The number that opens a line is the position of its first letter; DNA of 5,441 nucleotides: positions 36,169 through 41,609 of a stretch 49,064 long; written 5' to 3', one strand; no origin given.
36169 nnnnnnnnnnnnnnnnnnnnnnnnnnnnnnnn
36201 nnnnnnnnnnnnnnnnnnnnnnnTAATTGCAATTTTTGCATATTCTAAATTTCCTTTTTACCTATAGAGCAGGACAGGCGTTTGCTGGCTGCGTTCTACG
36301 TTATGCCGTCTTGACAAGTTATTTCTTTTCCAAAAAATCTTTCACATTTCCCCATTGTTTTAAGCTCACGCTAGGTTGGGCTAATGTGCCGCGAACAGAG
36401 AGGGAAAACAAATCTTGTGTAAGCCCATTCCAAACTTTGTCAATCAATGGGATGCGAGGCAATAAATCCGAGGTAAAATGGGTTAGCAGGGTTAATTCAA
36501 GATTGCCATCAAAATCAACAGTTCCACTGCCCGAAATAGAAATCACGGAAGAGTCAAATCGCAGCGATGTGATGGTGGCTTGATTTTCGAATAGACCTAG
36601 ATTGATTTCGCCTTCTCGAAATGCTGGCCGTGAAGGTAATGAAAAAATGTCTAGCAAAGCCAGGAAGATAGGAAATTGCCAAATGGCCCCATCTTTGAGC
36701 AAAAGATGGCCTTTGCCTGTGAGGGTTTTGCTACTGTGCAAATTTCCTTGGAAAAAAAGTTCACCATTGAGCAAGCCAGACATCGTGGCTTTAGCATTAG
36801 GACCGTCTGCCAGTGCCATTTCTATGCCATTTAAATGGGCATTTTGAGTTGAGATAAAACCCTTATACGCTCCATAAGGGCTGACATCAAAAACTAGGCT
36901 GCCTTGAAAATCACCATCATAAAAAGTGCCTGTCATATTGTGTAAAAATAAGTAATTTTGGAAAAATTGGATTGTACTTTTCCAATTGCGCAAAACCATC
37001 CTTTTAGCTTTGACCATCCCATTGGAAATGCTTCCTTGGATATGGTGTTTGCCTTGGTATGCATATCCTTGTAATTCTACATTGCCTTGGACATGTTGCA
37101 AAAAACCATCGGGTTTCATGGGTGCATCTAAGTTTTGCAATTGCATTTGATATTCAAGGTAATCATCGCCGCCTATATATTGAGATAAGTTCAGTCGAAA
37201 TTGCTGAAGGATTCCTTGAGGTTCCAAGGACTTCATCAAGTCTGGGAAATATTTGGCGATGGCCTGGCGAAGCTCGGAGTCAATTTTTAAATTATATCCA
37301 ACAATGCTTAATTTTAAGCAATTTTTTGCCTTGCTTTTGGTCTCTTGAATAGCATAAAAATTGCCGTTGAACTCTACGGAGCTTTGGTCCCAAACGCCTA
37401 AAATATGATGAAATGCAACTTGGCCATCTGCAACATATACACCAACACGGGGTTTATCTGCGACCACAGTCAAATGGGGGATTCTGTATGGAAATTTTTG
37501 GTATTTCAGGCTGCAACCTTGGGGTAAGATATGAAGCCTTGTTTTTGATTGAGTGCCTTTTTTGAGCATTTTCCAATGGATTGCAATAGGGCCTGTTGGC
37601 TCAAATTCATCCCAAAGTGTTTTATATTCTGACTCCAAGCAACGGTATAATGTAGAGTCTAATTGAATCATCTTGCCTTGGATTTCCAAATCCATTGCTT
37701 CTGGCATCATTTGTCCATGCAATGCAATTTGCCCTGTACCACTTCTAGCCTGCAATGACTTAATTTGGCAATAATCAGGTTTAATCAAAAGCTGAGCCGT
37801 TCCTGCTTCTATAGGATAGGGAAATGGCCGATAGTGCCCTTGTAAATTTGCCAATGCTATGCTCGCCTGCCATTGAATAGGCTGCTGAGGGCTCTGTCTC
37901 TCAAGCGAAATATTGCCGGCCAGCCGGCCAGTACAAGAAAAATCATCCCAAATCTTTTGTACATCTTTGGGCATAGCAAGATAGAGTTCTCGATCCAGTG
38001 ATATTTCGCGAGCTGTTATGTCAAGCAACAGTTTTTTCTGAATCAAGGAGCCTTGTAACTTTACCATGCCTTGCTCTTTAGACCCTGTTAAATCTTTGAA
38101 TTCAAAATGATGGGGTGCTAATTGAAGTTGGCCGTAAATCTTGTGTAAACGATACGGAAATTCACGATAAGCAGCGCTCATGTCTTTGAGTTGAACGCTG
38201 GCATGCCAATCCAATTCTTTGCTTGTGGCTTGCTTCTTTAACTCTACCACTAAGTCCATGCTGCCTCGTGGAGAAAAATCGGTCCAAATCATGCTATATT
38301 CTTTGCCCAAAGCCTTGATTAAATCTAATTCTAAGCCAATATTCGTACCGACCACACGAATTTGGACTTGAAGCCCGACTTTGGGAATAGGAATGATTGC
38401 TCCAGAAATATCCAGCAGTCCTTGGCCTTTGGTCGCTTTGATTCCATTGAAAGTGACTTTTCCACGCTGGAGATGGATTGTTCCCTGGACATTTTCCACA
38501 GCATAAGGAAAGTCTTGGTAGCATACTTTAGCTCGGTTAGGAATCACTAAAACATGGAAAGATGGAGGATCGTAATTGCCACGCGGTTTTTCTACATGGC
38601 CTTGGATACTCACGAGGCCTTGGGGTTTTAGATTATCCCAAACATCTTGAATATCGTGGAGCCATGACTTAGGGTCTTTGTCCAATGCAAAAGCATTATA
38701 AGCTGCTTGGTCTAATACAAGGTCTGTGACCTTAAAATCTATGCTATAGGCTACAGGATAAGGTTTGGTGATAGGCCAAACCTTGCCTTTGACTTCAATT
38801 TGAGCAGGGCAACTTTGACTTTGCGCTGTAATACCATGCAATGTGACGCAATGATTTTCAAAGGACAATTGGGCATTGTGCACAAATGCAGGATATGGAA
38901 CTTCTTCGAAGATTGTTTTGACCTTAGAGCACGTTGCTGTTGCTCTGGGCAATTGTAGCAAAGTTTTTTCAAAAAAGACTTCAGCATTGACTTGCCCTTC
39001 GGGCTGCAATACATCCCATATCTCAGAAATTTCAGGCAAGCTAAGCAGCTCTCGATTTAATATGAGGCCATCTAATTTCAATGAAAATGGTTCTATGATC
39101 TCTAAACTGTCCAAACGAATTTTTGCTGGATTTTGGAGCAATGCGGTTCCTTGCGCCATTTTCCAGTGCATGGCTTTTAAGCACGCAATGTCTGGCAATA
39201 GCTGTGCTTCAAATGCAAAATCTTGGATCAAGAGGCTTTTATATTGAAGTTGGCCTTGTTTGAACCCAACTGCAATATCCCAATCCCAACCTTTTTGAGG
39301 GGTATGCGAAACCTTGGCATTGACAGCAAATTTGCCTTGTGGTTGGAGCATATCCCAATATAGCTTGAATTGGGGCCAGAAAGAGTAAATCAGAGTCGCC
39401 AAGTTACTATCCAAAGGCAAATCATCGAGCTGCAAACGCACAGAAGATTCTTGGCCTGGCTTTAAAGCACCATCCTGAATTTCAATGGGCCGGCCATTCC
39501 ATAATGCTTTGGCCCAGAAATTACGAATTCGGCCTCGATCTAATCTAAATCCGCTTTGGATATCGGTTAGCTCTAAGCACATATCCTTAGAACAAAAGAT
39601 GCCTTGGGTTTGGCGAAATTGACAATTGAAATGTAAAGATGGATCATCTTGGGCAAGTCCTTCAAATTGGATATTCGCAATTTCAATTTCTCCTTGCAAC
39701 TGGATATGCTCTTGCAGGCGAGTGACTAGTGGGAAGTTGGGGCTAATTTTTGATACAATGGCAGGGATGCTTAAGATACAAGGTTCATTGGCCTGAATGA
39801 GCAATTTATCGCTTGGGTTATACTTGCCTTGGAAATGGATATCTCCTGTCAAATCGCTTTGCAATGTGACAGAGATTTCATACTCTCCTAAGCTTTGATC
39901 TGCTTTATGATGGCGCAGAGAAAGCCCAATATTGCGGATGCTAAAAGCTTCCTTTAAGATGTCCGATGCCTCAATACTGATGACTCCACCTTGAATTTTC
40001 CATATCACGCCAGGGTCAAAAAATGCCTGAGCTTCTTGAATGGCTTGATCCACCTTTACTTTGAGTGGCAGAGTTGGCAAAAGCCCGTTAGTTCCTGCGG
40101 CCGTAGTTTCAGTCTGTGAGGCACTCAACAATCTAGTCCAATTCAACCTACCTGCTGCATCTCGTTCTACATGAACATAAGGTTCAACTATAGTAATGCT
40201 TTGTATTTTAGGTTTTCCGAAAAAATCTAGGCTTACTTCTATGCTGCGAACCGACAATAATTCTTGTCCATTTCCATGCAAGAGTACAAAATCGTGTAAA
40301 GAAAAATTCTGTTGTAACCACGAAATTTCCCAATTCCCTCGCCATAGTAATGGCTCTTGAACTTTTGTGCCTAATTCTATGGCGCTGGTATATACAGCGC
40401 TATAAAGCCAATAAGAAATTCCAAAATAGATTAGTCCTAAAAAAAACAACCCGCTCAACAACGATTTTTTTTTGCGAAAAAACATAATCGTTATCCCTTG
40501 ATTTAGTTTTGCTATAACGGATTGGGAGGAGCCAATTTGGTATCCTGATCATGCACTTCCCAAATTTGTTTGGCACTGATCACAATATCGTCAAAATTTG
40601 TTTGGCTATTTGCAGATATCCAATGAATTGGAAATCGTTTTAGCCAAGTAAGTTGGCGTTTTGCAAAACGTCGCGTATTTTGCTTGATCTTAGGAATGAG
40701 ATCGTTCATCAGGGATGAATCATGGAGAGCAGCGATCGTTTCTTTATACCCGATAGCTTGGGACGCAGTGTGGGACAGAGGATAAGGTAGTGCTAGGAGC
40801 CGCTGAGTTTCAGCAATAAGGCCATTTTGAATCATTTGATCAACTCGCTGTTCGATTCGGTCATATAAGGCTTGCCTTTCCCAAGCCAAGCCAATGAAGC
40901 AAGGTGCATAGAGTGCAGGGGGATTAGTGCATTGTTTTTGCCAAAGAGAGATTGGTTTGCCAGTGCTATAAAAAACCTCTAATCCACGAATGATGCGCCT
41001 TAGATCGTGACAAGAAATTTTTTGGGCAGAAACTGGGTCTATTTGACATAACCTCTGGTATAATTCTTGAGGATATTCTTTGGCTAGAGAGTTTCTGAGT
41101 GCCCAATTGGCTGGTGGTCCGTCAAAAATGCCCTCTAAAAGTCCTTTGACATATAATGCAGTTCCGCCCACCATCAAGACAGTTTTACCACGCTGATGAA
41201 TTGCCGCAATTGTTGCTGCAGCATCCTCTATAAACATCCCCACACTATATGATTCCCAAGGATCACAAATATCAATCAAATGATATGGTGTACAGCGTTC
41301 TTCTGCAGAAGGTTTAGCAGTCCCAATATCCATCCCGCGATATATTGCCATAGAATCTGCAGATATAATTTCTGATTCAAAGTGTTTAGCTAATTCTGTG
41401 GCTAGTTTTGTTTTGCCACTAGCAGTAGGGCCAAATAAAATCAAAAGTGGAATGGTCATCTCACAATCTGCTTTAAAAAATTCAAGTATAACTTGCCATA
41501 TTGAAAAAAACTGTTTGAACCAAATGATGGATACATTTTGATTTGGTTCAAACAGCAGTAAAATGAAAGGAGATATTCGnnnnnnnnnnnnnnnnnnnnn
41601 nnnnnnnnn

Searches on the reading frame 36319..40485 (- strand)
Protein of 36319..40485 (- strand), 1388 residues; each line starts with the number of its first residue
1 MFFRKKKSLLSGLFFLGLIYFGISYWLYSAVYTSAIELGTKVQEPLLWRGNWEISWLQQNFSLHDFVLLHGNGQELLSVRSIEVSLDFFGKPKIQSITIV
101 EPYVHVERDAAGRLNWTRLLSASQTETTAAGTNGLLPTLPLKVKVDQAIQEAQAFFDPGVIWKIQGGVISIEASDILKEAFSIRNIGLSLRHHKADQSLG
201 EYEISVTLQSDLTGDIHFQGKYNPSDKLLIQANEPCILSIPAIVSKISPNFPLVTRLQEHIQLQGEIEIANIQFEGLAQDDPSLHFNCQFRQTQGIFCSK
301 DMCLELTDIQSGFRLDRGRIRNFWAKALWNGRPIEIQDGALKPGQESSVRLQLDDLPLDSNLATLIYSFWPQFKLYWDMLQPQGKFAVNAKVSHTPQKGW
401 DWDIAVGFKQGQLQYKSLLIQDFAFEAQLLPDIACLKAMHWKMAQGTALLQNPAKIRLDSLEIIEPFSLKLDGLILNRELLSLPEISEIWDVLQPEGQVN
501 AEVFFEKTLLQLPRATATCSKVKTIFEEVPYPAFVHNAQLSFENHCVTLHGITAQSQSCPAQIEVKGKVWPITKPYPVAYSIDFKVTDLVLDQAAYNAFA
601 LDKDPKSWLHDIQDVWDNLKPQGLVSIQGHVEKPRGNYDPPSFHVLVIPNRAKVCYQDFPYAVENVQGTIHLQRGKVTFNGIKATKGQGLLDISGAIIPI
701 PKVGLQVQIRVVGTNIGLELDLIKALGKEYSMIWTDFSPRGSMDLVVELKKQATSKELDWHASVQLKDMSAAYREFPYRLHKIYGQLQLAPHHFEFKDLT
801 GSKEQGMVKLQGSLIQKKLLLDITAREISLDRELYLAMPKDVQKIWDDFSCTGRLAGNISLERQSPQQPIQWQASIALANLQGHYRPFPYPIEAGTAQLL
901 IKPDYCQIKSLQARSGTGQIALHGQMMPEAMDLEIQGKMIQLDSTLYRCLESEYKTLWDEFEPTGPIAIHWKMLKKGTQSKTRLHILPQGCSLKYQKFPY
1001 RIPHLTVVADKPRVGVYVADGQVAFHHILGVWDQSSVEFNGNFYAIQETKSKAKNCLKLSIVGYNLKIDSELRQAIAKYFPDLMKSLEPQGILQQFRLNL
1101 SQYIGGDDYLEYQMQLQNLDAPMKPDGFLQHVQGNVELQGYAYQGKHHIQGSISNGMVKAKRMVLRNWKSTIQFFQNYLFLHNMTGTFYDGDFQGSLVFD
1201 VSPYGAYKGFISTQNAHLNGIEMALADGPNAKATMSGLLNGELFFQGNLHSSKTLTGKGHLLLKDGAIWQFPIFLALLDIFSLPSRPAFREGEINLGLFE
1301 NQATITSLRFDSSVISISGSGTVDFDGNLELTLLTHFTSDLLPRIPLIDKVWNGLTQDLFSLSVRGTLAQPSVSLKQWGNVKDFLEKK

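Call 25: search_protein_families(library=pfam, proteins=[window:36319-40485:-], max_evalue=0.001)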
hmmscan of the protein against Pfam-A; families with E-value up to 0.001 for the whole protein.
window:36319-40485:- (1388 aa): 1 family
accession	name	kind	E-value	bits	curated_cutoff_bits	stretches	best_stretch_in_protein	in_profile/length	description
PF05359.17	DUF748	-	4.2e-07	28.8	50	1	60-126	69-143/1037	Domain of Unknown Function (DUF748)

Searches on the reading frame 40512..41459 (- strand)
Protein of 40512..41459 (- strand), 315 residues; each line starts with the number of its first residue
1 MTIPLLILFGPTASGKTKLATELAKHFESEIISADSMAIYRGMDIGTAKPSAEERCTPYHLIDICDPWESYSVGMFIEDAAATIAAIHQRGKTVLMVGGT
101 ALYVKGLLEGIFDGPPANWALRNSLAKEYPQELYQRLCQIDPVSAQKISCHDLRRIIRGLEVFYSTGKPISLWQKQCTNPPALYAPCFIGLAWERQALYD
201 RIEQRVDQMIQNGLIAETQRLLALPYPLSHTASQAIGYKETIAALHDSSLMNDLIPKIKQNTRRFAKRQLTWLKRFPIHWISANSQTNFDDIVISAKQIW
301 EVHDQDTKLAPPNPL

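Call 25: search_protein_families(library=pfam, proteins=[window:40512-41459:-], max_evalue=0.001)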
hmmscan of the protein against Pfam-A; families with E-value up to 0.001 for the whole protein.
window:40512-41459:- (315 aa): 2 families
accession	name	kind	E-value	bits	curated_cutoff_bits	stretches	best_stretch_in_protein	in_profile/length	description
PF01715.23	IPPT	-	8.9e-81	271.6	23.6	1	39-275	2-242/243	IPP transferase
PF01745.22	IPT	-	7.4e-06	26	20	1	6-54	4-52/233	Isopentenyl transferase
